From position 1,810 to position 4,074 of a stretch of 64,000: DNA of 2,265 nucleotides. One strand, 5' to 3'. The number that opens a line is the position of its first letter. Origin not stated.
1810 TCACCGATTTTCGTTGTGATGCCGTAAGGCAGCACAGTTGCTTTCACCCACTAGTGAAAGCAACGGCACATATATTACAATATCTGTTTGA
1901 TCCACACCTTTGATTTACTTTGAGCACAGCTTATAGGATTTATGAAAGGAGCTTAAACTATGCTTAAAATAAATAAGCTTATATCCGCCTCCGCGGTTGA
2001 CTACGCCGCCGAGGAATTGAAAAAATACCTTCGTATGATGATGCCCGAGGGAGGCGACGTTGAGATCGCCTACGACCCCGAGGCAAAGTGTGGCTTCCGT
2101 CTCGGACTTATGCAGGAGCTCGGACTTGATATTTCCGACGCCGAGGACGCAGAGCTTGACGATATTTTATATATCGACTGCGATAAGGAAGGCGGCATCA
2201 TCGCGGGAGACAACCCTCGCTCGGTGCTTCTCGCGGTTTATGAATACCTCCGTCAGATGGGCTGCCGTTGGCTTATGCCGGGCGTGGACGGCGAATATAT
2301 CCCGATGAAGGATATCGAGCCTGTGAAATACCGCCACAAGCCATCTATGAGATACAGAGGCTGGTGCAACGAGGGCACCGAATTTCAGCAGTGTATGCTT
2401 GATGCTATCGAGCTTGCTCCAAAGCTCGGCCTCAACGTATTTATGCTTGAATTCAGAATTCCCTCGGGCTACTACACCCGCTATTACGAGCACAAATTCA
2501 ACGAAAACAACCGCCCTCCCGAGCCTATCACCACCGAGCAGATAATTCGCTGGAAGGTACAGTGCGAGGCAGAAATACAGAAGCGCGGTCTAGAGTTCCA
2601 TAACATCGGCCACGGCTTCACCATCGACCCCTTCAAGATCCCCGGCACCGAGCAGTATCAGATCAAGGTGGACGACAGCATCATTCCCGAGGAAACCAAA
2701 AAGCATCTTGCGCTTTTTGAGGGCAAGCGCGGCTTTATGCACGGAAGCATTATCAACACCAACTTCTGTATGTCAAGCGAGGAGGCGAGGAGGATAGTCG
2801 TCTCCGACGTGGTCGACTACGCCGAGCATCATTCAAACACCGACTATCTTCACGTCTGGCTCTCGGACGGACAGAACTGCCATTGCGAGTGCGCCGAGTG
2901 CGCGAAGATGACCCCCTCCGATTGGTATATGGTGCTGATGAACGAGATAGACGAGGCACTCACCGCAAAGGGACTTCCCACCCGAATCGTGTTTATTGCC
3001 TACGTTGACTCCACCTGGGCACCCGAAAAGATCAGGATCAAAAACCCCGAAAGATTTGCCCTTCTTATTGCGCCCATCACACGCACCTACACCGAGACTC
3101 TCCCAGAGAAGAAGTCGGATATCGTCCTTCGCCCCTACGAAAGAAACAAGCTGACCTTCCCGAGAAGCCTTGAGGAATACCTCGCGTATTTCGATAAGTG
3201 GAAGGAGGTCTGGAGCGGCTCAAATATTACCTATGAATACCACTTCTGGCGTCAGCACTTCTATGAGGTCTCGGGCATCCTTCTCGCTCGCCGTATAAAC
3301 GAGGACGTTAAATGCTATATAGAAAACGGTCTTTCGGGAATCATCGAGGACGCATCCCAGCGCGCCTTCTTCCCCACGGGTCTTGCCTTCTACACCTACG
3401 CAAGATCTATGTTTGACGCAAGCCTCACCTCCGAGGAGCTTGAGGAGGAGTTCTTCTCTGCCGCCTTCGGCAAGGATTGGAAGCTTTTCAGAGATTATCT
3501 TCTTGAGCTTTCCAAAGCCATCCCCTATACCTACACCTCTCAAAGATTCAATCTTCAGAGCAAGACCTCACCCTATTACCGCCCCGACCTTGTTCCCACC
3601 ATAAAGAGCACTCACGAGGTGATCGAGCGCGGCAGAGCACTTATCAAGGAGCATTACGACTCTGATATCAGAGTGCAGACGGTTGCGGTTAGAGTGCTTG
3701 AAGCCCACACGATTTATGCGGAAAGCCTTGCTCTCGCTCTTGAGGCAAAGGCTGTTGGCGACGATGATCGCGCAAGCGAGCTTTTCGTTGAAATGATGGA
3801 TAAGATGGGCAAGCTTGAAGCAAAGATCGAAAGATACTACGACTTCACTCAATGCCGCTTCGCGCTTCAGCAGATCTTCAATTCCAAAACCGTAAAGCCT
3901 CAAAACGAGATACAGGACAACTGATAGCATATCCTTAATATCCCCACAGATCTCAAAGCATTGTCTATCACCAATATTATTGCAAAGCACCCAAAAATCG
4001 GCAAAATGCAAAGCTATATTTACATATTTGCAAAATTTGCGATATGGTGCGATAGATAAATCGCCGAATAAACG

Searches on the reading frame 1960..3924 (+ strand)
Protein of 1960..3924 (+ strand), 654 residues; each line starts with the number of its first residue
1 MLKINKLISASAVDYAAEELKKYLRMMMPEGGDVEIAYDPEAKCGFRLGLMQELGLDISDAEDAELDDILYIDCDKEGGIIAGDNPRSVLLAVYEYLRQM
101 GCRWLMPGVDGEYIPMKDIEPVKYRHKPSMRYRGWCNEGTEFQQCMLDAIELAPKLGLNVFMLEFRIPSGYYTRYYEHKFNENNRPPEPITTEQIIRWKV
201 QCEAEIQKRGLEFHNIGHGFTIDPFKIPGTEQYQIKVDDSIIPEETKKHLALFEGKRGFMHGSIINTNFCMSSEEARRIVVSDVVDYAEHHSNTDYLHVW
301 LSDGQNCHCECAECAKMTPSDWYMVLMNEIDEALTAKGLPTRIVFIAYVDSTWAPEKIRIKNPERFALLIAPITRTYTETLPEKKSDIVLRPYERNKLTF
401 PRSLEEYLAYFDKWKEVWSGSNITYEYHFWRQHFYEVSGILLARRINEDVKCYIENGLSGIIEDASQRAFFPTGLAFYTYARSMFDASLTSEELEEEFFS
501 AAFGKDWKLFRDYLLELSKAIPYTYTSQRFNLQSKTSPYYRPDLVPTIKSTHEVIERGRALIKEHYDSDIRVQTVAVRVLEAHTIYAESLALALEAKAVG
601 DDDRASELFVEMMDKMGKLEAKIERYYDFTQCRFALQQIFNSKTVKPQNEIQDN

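Call 44: find_encoding_contigs(protein=window:1960-3924:+, flank=10000, max_places=10)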
Protein window:1960-3924:+ (654 aa): 5 contigs read that carry it; 1 place shown.
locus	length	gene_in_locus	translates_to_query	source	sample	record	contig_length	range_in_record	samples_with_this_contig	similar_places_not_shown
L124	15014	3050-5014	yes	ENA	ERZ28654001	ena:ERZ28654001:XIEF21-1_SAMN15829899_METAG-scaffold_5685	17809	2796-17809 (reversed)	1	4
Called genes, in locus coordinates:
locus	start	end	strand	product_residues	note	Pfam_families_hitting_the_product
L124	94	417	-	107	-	PF03840:SecG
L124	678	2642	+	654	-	PF16126:DUF4838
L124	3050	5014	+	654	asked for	PF16126:DUF4838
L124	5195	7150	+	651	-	PF16126:DUF4838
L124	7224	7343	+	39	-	-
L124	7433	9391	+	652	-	PF16126:DUF4838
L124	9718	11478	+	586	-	PF01120:Alpha_L_fucos, PF14871:GHL6 (weak)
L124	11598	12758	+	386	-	PF14199:DUF4317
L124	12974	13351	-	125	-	-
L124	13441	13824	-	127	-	-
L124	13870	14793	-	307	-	PF00892:EamA (faint)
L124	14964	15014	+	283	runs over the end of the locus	PF00588:SpoU_methylase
